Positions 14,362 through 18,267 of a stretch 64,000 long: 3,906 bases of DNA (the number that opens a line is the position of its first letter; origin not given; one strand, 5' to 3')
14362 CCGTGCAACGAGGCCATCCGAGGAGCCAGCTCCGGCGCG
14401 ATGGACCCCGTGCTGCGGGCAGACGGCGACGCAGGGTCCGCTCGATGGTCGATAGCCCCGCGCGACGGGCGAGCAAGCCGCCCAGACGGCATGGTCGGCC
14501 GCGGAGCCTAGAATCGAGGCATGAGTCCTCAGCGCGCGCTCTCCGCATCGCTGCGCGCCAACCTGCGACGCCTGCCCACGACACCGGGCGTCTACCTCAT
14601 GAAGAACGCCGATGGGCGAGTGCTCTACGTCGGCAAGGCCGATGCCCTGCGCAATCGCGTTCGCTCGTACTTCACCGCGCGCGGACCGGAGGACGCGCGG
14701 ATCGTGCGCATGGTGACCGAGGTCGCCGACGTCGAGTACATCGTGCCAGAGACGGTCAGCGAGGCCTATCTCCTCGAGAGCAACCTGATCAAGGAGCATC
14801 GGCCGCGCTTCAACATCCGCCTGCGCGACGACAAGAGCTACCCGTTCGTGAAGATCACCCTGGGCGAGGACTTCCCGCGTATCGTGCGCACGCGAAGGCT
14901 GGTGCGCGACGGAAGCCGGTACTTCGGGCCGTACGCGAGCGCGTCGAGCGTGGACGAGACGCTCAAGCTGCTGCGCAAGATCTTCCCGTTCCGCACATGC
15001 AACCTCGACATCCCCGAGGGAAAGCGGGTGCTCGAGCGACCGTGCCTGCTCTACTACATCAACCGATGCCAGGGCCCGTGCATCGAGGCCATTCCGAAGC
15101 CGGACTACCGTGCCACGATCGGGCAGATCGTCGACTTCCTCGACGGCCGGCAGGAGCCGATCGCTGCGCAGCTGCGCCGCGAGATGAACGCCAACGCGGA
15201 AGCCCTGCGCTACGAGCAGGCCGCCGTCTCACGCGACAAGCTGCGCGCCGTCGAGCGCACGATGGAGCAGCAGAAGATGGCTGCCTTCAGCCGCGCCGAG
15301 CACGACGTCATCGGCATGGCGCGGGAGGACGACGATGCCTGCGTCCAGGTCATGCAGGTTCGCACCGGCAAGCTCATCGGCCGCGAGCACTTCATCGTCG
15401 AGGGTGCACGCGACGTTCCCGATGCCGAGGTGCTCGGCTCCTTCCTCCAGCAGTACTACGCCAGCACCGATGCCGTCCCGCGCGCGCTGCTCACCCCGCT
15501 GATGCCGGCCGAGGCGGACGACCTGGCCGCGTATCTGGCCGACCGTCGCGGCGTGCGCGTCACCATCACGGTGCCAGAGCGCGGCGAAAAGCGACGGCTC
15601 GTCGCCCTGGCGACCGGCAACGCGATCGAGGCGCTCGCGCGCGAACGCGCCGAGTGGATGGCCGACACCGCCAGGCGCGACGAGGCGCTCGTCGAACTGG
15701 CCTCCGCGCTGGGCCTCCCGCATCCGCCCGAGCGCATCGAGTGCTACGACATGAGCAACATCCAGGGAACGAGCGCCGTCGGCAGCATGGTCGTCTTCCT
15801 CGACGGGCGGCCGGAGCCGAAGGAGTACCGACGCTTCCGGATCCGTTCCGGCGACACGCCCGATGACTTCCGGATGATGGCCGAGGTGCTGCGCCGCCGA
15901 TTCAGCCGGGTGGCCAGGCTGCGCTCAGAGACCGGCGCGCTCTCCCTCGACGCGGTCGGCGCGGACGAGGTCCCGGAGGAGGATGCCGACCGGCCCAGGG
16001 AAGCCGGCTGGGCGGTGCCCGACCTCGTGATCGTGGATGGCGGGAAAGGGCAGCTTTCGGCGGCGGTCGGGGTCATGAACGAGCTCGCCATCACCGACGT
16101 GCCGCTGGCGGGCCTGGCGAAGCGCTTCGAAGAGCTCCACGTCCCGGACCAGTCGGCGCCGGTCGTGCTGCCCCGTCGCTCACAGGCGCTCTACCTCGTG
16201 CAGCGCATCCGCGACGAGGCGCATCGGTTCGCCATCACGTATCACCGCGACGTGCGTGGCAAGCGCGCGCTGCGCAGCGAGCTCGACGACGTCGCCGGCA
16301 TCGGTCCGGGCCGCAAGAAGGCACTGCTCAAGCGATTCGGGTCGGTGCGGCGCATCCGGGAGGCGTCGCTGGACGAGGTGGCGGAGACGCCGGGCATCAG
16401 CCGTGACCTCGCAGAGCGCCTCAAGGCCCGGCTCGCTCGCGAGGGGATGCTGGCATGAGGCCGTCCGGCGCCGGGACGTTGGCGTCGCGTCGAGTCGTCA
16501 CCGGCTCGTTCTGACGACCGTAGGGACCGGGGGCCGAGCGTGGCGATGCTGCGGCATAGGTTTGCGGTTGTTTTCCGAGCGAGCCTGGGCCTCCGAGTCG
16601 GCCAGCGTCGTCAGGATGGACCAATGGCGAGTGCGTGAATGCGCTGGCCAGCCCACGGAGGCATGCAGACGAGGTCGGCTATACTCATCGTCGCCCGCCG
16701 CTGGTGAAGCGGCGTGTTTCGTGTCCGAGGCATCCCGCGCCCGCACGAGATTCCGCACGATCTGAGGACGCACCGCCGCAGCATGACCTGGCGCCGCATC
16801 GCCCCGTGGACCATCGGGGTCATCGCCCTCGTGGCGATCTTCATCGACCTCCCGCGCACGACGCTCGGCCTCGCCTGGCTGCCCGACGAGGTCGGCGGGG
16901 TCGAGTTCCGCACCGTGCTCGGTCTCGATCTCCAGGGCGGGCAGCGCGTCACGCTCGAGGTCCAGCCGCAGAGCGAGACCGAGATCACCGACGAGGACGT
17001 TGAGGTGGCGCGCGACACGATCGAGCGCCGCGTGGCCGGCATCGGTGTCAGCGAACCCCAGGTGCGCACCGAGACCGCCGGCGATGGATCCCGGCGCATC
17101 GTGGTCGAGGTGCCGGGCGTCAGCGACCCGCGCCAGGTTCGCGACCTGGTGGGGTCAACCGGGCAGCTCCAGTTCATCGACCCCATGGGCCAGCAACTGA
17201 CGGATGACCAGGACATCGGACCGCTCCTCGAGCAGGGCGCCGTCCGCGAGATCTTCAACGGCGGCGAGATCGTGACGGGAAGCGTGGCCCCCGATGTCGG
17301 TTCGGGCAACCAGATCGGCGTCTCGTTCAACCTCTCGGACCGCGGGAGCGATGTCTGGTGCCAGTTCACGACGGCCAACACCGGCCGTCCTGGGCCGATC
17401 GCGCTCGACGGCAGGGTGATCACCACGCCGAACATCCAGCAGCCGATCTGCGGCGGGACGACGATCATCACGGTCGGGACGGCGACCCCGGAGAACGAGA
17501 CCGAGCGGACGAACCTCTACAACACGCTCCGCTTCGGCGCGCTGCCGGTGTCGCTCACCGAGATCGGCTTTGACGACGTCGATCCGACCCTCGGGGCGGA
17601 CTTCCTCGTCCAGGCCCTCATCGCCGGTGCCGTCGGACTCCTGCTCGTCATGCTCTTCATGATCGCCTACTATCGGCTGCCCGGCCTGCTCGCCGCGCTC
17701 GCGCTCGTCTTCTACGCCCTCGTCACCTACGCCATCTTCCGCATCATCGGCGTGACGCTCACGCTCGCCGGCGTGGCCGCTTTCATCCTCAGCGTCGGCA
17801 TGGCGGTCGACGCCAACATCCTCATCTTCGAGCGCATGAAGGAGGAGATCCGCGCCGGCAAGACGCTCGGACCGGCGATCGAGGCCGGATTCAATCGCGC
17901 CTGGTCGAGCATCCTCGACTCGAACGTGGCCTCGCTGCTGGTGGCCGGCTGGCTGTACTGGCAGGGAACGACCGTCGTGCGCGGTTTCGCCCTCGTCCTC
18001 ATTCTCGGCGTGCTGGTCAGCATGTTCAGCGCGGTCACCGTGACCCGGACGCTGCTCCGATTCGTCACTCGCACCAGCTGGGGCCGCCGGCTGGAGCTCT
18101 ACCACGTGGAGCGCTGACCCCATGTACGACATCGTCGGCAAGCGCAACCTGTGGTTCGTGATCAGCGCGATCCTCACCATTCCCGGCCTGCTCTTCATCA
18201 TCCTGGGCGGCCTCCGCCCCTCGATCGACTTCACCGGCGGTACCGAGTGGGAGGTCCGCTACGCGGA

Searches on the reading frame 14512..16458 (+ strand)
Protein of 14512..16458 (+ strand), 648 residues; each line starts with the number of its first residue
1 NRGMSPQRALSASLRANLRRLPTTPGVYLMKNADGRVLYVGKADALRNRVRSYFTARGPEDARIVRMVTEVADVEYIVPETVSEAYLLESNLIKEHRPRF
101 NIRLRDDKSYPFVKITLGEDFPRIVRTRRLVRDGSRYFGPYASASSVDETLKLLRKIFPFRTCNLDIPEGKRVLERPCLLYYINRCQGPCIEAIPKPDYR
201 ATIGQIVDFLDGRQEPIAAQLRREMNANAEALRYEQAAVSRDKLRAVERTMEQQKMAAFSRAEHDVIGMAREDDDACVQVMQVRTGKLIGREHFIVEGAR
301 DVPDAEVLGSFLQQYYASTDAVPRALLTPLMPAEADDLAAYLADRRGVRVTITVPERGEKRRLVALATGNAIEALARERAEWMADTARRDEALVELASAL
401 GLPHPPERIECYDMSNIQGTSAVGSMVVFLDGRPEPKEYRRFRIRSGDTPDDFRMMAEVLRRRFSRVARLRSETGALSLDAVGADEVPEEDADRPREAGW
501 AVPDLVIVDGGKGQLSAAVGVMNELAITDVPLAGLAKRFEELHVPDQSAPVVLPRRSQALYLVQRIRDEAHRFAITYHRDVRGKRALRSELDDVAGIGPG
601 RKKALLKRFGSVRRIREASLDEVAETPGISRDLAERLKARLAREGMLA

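Call 76: search_protein_families(library=pfam, proteins=[window:14512-16458:+], max_evalue=0.00001)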
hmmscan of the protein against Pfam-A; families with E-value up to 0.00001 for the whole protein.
window:14512-16458:+ (648 aa): 4 families
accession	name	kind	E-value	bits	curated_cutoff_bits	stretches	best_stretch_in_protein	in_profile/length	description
PF08459.17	UvrC_RNaseH_dom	-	4.4e-54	183.1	22.3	1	398-575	2-159/159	UvrC RNAse H endonuclease domain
PF22920.2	UvrC_RNaseH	-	1.1e-35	122.5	24.3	1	264-377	2-115/116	UvrC Ribonuclease H-like domain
PF14520.12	HHH_5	-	3.5e-11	43.8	27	1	590-641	3-55/57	Helix-hairpin-helix domain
PF01541.30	GIY-YIG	-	1.6e-08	35.2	22.6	1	26-99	3-76/78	GIY-YIG catalytic domain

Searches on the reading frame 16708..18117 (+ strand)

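Call 76: search_protein_families(library=pfam, proteins=[window:16708-18117:+], max_evalue=0.00001)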
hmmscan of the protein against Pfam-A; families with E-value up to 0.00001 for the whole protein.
window:16708-18117:+ (469 aa): 3 families
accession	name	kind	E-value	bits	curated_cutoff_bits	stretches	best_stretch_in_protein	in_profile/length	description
PF02355.23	SecD_SecF_C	-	4.2e-16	59.3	20.5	1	284-453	14-186/189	Protein export membrane protein SecD/SecF, C-terminal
PF21760.3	SecD_1st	-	5.2e-16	58.3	27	1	99-158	2-57/60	Protein translocase subunit SecDF, P1 domain, N-terminal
PF22599.2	SecDF_P1_head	-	3.1e-14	53.3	27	1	180-281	18-114/114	SecDF, P1 head subdomain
